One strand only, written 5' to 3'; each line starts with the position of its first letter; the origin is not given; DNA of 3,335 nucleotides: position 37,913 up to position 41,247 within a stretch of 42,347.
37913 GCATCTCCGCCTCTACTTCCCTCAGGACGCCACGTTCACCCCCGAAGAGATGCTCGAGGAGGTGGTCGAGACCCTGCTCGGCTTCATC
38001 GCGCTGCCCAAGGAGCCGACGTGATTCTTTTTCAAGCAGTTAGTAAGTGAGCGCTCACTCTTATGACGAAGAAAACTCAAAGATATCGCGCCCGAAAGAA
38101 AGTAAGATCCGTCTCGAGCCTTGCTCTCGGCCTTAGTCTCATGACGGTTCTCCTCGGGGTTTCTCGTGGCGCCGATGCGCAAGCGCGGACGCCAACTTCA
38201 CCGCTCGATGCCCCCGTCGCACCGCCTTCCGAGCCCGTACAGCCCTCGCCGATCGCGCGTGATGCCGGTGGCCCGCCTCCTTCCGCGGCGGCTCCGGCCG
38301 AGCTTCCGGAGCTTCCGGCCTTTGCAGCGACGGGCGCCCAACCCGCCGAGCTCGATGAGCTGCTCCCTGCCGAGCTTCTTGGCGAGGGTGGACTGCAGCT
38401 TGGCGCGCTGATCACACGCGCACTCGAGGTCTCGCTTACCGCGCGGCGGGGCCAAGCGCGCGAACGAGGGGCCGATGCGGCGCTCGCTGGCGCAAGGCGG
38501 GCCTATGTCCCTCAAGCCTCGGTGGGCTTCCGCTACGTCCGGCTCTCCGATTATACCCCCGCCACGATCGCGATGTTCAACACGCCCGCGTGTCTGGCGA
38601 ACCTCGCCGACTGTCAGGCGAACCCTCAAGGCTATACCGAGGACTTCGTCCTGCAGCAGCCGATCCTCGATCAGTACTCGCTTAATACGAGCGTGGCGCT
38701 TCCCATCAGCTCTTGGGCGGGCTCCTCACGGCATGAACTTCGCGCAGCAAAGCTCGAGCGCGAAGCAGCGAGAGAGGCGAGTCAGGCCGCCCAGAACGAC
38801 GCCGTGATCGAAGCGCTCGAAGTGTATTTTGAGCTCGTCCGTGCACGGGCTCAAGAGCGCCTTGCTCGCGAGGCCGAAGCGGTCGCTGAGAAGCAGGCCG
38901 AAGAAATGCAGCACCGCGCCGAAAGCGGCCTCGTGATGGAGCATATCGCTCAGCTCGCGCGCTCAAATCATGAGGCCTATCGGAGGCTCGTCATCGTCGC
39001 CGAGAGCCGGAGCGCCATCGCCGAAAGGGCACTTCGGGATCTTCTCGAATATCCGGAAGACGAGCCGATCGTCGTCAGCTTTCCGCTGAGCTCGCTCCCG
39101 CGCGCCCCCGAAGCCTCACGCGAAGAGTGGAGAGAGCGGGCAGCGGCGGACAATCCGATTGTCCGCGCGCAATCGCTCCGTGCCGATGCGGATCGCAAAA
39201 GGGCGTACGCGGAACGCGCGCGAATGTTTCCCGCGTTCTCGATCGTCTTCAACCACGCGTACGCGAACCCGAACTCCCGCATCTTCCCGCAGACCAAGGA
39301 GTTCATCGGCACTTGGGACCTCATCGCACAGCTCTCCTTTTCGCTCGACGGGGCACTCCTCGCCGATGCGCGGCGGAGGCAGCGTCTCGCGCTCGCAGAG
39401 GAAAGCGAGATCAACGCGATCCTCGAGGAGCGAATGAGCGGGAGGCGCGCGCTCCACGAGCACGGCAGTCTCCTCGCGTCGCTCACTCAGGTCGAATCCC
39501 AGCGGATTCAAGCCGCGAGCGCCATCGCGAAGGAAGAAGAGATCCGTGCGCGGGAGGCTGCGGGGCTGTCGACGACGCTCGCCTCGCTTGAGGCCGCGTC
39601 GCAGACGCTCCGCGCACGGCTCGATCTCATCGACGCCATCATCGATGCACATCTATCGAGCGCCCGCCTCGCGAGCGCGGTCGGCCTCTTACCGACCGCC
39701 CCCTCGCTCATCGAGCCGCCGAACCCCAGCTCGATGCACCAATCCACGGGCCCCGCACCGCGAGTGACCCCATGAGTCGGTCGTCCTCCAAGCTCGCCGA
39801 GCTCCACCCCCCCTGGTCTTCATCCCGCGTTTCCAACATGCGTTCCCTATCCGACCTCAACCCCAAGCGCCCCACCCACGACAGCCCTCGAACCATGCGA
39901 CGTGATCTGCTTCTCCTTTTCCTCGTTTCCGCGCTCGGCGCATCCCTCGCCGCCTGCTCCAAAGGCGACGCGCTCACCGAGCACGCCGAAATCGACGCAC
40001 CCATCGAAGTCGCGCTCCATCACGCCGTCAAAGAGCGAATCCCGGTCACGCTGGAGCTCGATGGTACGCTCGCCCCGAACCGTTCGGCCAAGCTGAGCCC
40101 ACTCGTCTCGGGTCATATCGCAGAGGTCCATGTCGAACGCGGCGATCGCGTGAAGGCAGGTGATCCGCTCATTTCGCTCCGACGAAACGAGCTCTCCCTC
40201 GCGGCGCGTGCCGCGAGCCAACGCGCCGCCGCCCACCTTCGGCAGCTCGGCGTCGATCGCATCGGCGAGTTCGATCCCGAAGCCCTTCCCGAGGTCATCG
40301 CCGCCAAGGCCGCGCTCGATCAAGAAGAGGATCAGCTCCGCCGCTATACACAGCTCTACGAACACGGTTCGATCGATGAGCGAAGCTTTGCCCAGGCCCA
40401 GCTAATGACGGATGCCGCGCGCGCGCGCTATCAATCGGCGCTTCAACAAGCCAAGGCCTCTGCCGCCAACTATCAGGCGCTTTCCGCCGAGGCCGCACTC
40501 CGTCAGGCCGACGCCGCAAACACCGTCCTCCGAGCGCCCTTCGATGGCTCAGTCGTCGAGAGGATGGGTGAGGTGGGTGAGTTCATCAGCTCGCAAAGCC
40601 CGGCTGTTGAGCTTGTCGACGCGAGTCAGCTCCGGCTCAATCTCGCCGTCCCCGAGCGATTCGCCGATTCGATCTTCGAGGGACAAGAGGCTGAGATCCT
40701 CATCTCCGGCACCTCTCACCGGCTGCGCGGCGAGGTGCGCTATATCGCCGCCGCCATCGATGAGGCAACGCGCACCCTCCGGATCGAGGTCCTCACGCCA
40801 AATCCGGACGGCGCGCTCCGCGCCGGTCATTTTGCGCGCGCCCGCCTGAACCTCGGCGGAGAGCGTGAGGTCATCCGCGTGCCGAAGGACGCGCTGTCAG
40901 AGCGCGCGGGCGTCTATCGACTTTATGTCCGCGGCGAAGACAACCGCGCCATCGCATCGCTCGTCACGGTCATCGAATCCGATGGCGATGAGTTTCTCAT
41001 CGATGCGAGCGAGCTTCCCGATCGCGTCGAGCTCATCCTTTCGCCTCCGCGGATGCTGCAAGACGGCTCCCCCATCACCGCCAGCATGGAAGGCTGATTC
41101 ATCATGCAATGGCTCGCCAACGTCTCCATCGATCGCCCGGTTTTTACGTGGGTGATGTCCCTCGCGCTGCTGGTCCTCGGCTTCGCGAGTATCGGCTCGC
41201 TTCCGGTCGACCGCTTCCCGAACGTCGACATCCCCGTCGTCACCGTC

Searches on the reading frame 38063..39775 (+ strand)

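Call 6: search_protein_families(library=pfam, proteins=[window:38063-39775:+], max_evalue=0.001)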
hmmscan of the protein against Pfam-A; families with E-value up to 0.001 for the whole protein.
window:38063-39775:+ (570 aa): 1 family
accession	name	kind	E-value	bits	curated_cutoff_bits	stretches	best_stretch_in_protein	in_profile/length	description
PF02321.23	OEP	-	7.9e-23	81.7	22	2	115-292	3-150/187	Outer membrane efflux protein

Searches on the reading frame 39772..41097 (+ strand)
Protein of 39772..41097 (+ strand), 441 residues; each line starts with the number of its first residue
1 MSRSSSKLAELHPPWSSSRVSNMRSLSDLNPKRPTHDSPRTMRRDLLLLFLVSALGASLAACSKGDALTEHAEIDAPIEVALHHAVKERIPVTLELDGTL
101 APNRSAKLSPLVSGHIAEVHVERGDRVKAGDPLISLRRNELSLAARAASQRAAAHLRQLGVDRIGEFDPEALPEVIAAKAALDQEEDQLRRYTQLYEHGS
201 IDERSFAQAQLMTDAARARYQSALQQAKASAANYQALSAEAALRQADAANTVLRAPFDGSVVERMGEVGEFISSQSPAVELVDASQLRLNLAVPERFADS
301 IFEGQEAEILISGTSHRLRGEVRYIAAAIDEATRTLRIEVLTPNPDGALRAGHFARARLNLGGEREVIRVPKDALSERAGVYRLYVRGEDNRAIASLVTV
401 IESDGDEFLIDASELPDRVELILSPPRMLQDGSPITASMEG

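Call 6: search_protein_families(library=pfam, proteins=[window:39772-41097:+], max_evalue=0.001)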
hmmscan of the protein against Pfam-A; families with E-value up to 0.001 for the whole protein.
window:39772-41097:+ (441 aa): 4 families
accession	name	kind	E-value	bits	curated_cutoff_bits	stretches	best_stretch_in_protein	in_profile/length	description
PF16576.10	HlyD_D23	-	9.6e-24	84.3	30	1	103-355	17-214/214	Barrel-sandwich domain of CusB or HlyD membrane-fusion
PF13437.12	HlyD_3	-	4e-19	69.8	22.2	1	252-352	1-106/106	HlyD family secretion protein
PF13533.13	Biotin_lipoyl_2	-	8.5e-09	35.5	29.8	1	107-136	2-31/32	Biotin-lipoyl like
PF00364.28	Biotin_lipoyl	-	0.00057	20.1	22.1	0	112-135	49-72/73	Biotin-requiring enzyme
